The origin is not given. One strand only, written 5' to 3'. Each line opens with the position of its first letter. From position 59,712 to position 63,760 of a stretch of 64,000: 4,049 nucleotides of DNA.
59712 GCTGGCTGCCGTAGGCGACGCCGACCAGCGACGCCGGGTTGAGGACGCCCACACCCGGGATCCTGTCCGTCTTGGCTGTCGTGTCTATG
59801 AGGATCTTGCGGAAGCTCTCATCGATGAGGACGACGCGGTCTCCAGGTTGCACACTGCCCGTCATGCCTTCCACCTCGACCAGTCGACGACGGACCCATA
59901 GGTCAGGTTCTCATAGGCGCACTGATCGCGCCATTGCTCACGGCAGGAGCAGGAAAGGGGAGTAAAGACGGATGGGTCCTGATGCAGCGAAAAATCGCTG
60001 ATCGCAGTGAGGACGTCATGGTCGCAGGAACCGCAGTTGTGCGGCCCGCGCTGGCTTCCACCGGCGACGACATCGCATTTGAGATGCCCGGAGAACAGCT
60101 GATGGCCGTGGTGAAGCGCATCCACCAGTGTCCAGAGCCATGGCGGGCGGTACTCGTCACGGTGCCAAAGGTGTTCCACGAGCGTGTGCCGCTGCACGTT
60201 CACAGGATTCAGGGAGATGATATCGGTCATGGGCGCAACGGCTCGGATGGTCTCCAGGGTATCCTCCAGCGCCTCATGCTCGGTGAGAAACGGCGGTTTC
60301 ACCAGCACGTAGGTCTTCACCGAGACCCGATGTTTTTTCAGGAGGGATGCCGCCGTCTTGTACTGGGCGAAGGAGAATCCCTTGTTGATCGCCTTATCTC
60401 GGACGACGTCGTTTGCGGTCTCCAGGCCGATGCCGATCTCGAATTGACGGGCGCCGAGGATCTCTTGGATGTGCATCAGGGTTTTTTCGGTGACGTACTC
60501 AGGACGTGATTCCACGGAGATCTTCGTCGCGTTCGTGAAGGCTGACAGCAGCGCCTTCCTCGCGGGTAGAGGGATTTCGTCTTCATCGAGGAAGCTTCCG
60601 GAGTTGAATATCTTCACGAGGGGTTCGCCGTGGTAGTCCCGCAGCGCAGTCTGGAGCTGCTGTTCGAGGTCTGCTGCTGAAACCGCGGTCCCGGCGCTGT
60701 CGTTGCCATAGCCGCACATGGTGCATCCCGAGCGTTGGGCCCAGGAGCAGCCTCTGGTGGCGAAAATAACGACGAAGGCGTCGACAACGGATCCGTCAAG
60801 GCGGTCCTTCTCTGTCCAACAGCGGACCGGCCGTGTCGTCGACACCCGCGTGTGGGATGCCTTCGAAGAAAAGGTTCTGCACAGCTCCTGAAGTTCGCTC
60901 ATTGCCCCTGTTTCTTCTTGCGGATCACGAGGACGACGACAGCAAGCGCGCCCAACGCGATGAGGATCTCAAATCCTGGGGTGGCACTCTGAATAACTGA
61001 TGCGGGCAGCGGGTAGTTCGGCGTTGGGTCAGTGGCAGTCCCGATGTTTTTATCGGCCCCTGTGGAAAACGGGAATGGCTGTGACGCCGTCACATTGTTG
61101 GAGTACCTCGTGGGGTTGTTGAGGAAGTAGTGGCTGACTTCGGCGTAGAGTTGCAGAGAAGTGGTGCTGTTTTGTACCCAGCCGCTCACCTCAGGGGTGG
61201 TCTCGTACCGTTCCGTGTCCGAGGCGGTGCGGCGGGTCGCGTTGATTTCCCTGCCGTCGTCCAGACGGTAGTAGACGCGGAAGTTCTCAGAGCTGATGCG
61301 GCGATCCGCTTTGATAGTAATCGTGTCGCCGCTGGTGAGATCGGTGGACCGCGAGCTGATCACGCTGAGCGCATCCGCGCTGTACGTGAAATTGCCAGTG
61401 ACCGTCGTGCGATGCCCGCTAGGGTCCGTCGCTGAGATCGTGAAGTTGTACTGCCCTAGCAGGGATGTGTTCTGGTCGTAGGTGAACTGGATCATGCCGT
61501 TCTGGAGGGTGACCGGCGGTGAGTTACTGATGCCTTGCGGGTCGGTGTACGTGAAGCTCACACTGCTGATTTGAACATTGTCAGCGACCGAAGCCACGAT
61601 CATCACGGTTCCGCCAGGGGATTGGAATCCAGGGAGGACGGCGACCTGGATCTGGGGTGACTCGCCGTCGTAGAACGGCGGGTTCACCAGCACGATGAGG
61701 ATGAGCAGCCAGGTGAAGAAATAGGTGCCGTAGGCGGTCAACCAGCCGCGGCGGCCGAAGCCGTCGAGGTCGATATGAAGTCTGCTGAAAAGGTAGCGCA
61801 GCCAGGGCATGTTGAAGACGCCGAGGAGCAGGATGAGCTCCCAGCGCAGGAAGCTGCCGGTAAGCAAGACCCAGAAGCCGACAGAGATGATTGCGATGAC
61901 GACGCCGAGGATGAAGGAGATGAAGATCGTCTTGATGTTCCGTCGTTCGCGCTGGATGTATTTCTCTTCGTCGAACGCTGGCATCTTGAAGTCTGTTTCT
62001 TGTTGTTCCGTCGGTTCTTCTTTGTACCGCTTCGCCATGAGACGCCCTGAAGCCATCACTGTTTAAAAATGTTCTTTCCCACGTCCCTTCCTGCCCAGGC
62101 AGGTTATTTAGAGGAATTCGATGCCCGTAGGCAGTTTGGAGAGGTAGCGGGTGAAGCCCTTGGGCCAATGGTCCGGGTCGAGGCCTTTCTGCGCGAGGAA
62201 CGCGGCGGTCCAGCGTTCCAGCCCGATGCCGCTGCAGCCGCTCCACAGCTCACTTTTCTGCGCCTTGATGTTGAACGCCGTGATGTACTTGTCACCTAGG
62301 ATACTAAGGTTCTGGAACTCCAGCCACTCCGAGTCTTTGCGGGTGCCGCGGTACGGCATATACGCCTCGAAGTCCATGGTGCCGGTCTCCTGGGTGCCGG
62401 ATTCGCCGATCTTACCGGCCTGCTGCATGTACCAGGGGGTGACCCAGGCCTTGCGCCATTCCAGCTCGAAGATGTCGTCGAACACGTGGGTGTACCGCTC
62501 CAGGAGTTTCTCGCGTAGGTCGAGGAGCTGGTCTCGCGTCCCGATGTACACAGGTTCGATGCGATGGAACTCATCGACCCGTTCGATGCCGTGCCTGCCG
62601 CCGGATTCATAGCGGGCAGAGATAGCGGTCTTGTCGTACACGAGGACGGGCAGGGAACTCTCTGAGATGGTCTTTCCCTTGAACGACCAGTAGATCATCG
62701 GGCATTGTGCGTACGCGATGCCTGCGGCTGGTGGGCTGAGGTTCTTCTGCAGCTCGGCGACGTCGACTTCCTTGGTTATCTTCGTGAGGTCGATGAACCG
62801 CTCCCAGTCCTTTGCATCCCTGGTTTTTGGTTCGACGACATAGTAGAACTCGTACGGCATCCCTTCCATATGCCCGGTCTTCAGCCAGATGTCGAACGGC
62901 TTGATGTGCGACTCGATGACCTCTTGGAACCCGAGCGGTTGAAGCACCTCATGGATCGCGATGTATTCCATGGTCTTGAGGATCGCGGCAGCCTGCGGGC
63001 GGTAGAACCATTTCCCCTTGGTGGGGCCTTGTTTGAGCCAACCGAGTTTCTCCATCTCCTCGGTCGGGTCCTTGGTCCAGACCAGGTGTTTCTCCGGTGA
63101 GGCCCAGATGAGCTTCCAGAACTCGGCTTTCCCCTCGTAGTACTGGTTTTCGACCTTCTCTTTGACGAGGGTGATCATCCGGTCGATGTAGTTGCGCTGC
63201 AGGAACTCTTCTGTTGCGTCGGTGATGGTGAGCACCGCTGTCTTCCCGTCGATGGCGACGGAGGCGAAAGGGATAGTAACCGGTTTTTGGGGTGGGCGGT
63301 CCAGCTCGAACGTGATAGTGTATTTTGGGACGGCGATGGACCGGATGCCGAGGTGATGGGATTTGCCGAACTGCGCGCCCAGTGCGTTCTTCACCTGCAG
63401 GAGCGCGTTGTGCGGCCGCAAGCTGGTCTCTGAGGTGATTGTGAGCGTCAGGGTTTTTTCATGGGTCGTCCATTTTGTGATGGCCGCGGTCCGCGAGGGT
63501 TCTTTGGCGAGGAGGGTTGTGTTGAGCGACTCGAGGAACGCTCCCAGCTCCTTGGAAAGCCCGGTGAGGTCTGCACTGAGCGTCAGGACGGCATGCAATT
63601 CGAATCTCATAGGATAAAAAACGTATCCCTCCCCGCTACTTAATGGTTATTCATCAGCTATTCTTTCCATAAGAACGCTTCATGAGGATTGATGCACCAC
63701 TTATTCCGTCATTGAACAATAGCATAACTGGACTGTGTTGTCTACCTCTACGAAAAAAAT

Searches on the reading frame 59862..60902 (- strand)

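Call 50: search_protein_families(library=pfam, proteins=[window:59862-60902:-], max_evalue=0.001)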
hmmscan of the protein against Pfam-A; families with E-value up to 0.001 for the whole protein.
window:59862-60902:- (346 aa): 1 family
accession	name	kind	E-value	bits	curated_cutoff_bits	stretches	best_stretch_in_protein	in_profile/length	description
PF04055.27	Radical_SAM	-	7e-08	33.3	29.5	1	48-212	3-160/166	Radical SAM superfamily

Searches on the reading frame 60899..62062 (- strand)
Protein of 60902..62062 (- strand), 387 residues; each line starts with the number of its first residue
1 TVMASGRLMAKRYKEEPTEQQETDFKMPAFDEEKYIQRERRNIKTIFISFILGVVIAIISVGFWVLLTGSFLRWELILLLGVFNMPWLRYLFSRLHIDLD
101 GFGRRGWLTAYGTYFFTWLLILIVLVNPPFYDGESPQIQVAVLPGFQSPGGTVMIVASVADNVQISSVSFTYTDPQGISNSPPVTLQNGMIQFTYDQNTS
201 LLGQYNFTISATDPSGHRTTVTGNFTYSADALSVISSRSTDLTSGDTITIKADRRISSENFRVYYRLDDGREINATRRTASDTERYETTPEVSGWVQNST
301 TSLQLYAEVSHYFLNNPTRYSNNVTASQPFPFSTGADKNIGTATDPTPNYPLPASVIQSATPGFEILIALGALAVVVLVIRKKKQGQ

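Call 8: search_protein_families(library=ncbifam, proteins=[window:60902-62062:-], max_evalue=10)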
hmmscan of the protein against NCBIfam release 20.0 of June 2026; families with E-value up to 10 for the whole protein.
window:60902-62062:- (387 aa): 6 families
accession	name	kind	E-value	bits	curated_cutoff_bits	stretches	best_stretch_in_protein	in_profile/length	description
NF045529.2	Heimdall-CTERM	domain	4e-08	33.2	24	1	360-384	1-25/26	Heimdall-CTERM domain-containing surface protein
NF033507.3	Loki-CTERM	subfamily_domain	0.0073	16.6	19.9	1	362-384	2-24/27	Loki-CTERM sorting domain-containing protein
TIGR04104.1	cxxc_20_cxxc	subfamily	0.016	15.6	45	1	24-87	25-86/93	TIGR04104 family putative zinc finger protein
NF009526.0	PRK12888.1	equivalog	0.043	13.2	364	1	45-87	144-184/301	4-hydroxybenzoate octaprenyltransferase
TIGR04126.1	PGF_CTERM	domain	0.044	13.5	24.5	1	361-381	5-25/28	PGF-CTERM sorting domain-containing protein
NF007878.0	PRK10582.1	equivalog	0.62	10.2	144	1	42-126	14-93/109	cytochrome o ubiquinol oxidase subunit IV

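Call 50: search_protein_families(library=pfam, proteins=[window:60899-62059:-], max_evalue=0.001)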
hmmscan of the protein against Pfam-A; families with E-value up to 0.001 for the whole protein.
window:60899-62059:- (386 aa): 0 families

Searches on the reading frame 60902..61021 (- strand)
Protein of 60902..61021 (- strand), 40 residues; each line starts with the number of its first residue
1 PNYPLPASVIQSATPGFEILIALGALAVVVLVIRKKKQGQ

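Call 8: search_protein_families(library=ncbifam, proteins=[window:60902-61021:-], max_evalue=10)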
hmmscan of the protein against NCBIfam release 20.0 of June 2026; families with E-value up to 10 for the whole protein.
seq(40 aa): 8 families
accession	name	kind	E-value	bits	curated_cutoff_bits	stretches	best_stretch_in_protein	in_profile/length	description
NF045529.2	Heimdall-CTERM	domain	5.3e-10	39.2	24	1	13-37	1-25/26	Heimdall-CTERM domain-containing surface protein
NF033507.3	Loki-CTERM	subfamily_domain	8.2e-05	22.7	19.9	1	15-37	2-24/27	Loki-CTERM sorting domain-containing protein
TIGR04126.1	PGF_CTERM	domain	0.0027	17.4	24.5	1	14-34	5-25/28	PGF-CTERM sorting domain-containing protein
NF041431.1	S_layer_MEMAR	equivalog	0.036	12.5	600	1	11-36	793-819/819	MEMAR_RS02690 family S-layer glycoprotein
NF038356.1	actino_DLW39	hypoth_equivalog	0.075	12.9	24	1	20-38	3-21/38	DLW-39 family protein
NF041738.1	GG_III-CTERM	domain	0.1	12.5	22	1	20-37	10-27/28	GGIII-like transmembrane region-containing protein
NF045534.1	small_EYxxD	equivalog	0.1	12.3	29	1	19-38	12-32/37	EYxxD motif small membrane protein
NF033846.1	Rumino_NPXTG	domain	0.61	10.5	23.5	1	20-37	13-30/30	NPXTG-anchored protein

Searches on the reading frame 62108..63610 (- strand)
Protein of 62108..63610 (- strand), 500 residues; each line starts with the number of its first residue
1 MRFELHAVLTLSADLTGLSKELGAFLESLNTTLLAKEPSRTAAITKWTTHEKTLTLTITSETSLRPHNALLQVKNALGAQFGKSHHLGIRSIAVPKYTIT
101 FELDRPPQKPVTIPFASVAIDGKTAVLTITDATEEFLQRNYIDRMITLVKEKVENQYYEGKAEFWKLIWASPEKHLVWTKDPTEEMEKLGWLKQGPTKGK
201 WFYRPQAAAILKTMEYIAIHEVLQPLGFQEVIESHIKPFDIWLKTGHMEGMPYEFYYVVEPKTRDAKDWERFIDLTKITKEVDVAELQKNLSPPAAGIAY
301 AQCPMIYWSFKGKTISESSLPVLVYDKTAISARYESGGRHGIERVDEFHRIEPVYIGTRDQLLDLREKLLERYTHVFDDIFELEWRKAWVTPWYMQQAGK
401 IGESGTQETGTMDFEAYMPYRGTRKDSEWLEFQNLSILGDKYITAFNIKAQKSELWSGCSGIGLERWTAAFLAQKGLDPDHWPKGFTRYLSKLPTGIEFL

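Call 50: search_protein_families(library=pfam, proteins=[window:62108-63610:-], max_evalue=0.001)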
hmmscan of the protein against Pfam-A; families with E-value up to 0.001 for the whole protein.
window:62108-63610:- (500 aa): 2 families
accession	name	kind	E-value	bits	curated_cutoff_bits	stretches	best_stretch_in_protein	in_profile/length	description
PF18490.6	tRNA_bind_4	-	2.9e-32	112.2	25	1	1-155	1-161/162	tRNA-binding domain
PF00587.30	tRNA-synt_2b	-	1.4e-05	25.7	29.3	1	302-474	17-178/179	tRNA synthetase class II core domain (G, H, P, S and T)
